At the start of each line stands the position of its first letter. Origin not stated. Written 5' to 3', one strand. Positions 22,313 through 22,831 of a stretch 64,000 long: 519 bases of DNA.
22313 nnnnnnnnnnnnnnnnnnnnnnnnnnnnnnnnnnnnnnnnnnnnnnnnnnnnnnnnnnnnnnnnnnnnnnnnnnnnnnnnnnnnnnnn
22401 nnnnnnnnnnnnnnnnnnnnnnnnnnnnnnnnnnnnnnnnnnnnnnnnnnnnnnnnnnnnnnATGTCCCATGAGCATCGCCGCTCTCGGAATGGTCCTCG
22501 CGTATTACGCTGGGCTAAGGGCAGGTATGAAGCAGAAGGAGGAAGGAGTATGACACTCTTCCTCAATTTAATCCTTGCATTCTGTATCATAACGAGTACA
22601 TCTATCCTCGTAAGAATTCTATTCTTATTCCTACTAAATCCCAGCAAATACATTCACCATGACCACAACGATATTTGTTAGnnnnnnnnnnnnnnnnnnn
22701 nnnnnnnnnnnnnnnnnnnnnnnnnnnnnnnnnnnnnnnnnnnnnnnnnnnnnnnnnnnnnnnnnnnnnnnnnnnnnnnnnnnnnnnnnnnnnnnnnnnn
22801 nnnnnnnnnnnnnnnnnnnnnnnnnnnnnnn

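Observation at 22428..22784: Cluster of three translationally coupled ~41-aa single-TM micro-proteins missed by the ORF track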

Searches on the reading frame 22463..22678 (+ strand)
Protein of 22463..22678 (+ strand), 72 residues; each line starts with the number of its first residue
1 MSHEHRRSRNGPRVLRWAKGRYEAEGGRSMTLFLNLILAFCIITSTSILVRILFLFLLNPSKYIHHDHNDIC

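Call 13: find_homologous_proteins(query=window:22463-22678:+, max_evalue=10)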
Query seq(72 aa) (72 aa): 4 proteins with E <= 10 among 5 candidates.
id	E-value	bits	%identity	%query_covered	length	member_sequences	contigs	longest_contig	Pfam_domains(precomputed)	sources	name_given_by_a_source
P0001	1.2e-23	100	89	76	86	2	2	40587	-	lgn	-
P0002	2.8e-14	71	91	60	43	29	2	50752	-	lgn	-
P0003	6.7e-14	69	93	58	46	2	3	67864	-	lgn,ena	-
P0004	7.7e-13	66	88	60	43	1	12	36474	-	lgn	-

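Call 15: find_encoding_contigs(protein=P0002, flank=3000, max_places=4)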
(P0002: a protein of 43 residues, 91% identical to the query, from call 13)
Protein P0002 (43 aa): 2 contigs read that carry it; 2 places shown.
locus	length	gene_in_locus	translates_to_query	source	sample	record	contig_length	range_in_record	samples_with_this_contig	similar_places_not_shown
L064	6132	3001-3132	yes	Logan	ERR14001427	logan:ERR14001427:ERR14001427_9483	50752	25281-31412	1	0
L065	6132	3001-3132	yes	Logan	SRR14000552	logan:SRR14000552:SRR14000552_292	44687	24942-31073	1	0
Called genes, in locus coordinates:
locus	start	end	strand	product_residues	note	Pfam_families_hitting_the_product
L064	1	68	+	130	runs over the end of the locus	-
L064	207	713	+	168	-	-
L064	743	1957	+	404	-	PF12323:HTH_OrfB_IS605, PF01385:OrfB_IS605, PF07282:Cas12f1-like_TNB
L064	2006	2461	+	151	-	-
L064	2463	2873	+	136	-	-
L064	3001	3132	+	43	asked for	-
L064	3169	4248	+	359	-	-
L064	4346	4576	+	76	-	-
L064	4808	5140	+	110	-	-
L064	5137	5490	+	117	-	-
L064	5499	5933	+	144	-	-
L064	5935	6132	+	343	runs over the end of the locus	-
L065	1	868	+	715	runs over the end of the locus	-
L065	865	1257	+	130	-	-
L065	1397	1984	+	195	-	-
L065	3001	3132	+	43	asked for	-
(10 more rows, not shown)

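Call 16: find_encoding_contigs(protein=P0003, flank=3000, max_places=4)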
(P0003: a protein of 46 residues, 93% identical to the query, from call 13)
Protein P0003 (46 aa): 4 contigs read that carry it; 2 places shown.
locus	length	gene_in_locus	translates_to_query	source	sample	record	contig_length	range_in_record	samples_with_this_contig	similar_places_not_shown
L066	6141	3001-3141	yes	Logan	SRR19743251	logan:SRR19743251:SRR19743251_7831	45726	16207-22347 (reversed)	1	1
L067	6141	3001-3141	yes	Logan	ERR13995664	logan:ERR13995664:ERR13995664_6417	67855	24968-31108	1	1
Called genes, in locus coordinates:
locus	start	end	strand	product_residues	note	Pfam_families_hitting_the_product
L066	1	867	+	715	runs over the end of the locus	-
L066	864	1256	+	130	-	-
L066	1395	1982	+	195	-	-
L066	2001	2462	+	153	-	-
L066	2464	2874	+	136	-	-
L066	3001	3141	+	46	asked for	-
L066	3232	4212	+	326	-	-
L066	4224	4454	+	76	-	-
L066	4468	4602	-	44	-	-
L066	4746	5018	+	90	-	-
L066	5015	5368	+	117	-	-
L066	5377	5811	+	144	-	-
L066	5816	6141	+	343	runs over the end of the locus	-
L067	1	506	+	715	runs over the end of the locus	-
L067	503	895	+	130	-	-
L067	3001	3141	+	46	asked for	-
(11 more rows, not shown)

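Call 17: find_encoding_contigs(protein=P0004, flank=3000, max_places=4)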
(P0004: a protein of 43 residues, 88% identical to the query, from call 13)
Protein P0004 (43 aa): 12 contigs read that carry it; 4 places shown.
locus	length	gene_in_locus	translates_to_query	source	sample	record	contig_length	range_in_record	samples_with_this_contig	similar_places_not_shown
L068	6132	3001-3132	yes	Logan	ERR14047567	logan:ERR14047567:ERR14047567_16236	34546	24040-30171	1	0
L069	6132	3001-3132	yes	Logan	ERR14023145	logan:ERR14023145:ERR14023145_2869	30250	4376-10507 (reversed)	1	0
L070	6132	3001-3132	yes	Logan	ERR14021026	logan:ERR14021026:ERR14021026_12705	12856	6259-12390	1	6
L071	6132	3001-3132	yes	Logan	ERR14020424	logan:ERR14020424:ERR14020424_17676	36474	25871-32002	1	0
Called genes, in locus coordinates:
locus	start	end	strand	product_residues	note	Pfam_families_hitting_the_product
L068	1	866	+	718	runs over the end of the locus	-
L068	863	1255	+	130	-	-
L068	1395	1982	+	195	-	-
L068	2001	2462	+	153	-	-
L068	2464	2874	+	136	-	-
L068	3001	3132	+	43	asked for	-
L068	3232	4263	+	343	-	-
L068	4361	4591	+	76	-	-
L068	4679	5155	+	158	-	-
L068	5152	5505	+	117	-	-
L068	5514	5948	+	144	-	-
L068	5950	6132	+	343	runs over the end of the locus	-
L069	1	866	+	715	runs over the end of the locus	-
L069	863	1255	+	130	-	-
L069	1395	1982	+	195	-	-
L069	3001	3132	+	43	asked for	-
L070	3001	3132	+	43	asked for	-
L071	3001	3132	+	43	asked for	-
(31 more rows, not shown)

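Call 18: find_encoding_contigs(protein=P0001, flank=3000, max_places=4)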
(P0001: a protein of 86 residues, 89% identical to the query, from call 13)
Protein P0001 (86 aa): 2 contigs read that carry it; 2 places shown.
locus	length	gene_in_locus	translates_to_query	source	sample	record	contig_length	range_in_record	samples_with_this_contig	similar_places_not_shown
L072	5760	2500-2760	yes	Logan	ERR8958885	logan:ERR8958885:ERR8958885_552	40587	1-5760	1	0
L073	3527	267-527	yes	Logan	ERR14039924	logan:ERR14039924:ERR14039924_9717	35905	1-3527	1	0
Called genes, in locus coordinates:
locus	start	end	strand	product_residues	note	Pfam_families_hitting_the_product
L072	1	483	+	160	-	?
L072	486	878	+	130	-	-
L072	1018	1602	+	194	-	-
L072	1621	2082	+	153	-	-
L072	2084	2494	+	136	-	-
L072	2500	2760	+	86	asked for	-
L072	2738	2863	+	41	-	-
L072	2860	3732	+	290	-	PF14354:Lar_restr_allev (weak)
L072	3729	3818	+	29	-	-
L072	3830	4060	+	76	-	-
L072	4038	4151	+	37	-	-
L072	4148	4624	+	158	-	-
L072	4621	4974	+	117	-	-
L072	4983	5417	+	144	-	-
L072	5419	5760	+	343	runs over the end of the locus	-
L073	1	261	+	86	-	?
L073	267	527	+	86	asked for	-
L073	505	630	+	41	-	-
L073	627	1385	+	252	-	-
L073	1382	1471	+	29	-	-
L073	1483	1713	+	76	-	-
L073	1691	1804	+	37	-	-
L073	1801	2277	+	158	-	-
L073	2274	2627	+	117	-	-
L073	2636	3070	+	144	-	-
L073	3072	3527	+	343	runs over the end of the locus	-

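Call 44: find_related_loci(query=L064:743-1957:+, collection=genome_contigs, flank=1000)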
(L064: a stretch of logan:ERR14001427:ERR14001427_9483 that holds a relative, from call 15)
Query L064:743-1957:+ (404 aa) in genome_contigs; peptide patterns used: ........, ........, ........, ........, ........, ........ (x = any residue, [..] = any of these).
65 stretches matched a pattern; 8 encode a relative of the query (tblastn E <= 1e-3); 8 distinct loci.
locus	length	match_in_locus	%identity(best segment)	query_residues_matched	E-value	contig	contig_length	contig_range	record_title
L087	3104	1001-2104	37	1-370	2e-64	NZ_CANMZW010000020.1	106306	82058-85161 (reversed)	Uncultured Brevibacillus sp. isolate S4Y-50-3Z.fasta NODE_20, whole genome shotgun sequence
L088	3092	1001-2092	37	2-375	2e-65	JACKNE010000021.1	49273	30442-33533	MAG: Gammaproteobacteria bacterium isolate HK-STAS-PROT-136 HK-STAS-PROT-136_21, whole genome shotgun sequence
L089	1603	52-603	44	190-372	5e-40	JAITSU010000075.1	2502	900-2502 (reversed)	MAG: Zoogloeaceae bacterium isolate Rs511_bin19 k119_548529, whole genome shotgun sequence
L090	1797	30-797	34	128-370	7e-38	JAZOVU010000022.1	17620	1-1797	MAG: Candidatus Pelethomonas sp. isolate T1900045525_YK20190219.MAGScoT_cleanbin_000023 SGB_7681_k141_1055096, whole gen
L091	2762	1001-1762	35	135-367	4e-37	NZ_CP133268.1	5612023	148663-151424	Neobacillus sp. PS3-12 chromosome, complete genome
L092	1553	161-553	41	240-370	2e-30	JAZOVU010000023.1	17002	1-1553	MAG: Candidatus Pelethomonas sp. isolate T1900045525_YK20190219.MAGScoT_cleanbin_000023 SGB_7681_k141_1263695, whole gen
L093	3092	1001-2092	37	2-375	1e-65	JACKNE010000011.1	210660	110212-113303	MAG: Gammaproteobacteria bacterium isolate HK-STAS-PROT-136 HK-STAS-PROT-136_11, whole genome shotgun sequence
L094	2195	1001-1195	48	267-331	3e-16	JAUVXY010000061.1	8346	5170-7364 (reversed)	MAG: Actinomycetes bacterium isolate CSMAG_1228 CSMAG_1228_k141_1560698_length_8346_cov_7.2297, whole genome shotgun seq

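Call 45: search_protein_representatives(protein=P0001)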
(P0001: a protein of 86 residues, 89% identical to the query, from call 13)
Query: 86 residues. Proteins with E-value up to 0.001 (for the whole library): 1; up to 1e-10: 0; up to 1e-30: 0. The best 1 are listed.
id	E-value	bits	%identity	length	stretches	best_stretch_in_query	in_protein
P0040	2.3e-07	47.1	67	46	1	44-85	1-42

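Call 46: search_protein_families(library=ncbifam, proteins=[P0001], max_evalue=1)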
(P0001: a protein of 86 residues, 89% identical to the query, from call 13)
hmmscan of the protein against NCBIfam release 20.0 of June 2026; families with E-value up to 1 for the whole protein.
P0001 (86 aa): 2 families
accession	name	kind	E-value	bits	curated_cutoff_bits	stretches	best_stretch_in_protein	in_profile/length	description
NF009320.0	PRK12675.1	equivalog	0.054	14.1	128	1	4-74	3-75/104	putative monovalent cation/H+ antiporter subunit G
NF052277.1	lmo0954_fam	equivalog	0.13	12.8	40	1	4-71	13-79/89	lmo0954 family membrane protein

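Call 47: search_protein_families(library=padloc, proteins=[P0001], max_evalue=1)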
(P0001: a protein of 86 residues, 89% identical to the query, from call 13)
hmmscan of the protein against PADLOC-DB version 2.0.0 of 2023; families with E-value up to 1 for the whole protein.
P0001 (86 aa): 0 families

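Call 50: find_encoding_contigs(protein=P0040, flank=4000, max_places=4)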
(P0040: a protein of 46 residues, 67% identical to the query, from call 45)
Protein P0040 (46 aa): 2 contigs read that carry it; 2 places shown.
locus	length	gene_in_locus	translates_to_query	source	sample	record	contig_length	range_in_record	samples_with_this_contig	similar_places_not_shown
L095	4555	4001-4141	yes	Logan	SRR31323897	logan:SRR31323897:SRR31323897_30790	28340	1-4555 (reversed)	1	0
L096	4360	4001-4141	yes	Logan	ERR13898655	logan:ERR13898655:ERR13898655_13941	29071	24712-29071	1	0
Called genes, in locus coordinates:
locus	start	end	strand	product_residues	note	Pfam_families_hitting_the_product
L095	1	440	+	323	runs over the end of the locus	-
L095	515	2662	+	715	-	-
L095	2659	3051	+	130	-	-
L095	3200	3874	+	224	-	PF12323:HTH_OrfB_IS605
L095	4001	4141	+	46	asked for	-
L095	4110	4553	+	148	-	?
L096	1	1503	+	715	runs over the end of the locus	-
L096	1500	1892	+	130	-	-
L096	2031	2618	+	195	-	-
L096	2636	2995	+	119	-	-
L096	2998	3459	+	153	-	-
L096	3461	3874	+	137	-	-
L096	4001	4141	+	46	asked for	-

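Call 65: predict_structure(protein=P0001)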
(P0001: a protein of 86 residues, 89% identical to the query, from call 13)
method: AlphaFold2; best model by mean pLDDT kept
length: 86 residues; sequences in the alignment: 1
mean_pLDDT: 73.3   pTM: 0.44
mean pLDDT of the five models: 73.3, 73.2, 72.1, 69.1, 68.1
residues with pLDDT >= 90: 0; 70-90: 60; 50-70: 26; < 50: 0
segments of 3 or more residues with pLDDT < 50: none
pLDDT, mean of each block of 10 residues (from residue 1): 78 80 79 62 72 82 79 64 57
secondary structure, 60 per line:
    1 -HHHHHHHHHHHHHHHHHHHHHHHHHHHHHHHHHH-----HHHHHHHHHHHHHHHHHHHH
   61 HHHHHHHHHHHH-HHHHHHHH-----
elements in order: H2-35 H41-72 H74-81

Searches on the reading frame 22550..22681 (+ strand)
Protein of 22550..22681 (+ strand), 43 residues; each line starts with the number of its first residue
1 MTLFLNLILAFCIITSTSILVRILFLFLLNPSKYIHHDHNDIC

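Call 6: search_protein_families(library=phrogs, proteins=[window:22550-22681:+], max_evalue=0.1)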
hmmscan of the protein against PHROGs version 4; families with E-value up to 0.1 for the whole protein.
window:22550-22681:+ (43 aa): 0 families

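Call 22: search_protein_families(library=pfam, proteins=[window:22550-22681:+], max_evalue=1)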
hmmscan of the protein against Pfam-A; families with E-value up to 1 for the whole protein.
window:22550-22681:+ (43 aa): 1 family
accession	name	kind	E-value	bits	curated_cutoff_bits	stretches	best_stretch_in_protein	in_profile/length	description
PF00895.25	ATP-synt_8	-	0.65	10.9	23.4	1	17-40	11-35/55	ATP synthase protein 8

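Call 37: find_related_loci(query=A2, collection=viral_contigs, flank=3000)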
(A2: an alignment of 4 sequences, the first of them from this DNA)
Query A2 (43 aa) in viral_contigs; peptide patterns used: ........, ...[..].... (x = any residue, [..] = any of these).
70 stretches matched a pattern; 8 encode a relative of the query (tblastn E <= 1e-3); 8 distinct loci.
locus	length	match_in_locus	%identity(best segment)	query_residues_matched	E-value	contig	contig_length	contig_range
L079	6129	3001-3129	100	1-43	3e-25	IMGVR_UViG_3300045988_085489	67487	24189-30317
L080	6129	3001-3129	100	1-43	3e-25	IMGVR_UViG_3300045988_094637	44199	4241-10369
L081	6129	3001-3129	100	1-43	3e-25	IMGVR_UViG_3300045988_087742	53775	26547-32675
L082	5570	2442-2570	100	1-43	3e-25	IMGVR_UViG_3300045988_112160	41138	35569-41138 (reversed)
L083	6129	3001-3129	100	1-43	3e-25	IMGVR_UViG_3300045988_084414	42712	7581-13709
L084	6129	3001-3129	100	1-43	3e-25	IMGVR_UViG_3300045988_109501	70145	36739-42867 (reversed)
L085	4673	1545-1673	100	1-43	3e-25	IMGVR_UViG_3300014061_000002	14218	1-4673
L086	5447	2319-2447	100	1-43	3e-25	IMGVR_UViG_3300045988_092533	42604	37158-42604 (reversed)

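Call 46: search_protein_families(library=ncbifam, proteins=[window:22550-22681:+], max_evalue=1)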
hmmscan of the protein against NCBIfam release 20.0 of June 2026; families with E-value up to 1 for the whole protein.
window:22550-22681:+ (43 aa): 0 families

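Call 47: search_protein_families(library=padloc, proteins=[window:22550-22681:+], max_evalue=1)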
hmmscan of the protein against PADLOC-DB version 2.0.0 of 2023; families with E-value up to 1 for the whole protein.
window:22550-22681:+ (43 aa): 0 families

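Call 64: find_related_loci(query=A3, collection=metagenome_contigs, flank=3000)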
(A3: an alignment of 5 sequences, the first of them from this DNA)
Query A3 (43 aa) in metagenome_contigs; peptide patterns used: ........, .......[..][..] (x = any residue, [..] = any of these).
264 stretches matched a pattern; 9 encode a relative of the query (tblastn E <= 1e-3); 9 distinct loci.
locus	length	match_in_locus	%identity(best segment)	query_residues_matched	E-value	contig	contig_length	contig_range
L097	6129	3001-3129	100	1-43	3e-25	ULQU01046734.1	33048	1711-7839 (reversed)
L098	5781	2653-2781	100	1-43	3e-25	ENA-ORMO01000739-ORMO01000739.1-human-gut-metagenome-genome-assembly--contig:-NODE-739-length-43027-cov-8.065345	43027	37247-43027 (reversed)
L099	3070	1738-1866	100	1-43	3e-25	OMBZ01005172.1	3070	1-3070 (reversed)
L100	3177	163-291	100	1-43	3e-25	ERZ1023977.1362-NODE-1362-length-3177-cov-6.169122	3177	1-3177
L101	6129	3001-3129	100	1-43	3e-25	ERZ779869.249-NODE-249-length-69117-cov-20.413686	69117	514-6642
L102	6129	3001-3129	100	1-43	3e-25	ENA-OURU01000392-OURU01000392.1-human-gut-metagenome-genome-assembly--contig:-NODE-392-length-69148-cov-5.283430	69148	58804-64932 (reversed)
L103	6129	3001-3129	100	1-43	3e-25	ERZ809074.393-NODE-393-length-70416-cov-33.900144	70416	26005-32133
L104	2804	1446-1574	100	1-43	3e-25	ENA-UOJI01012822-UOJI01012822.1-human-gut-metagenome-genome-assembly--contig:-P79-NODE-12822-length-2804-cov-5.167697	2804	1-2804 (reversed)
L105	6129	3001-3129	100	1-43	3e-25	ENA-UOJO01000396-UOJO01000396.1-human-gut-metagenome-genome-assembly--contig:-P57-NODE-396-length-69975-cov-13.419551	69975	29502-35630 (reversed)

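Call 79: search_solved_structures(query=window:22550-22678:+, max_evalue=10)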
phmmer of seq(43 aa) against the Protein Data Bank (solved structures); distinct sequences matched with E-value up to 10: 2.
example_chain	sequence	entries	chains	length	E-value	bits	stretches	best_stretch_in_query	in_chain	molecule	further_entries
8b6f_BU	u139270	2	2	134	1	13.5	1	26-40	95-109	NDUTT16 | NDUTT11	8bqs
8gym_tg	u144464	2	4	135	1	13.4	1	26-40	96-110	NDUTT16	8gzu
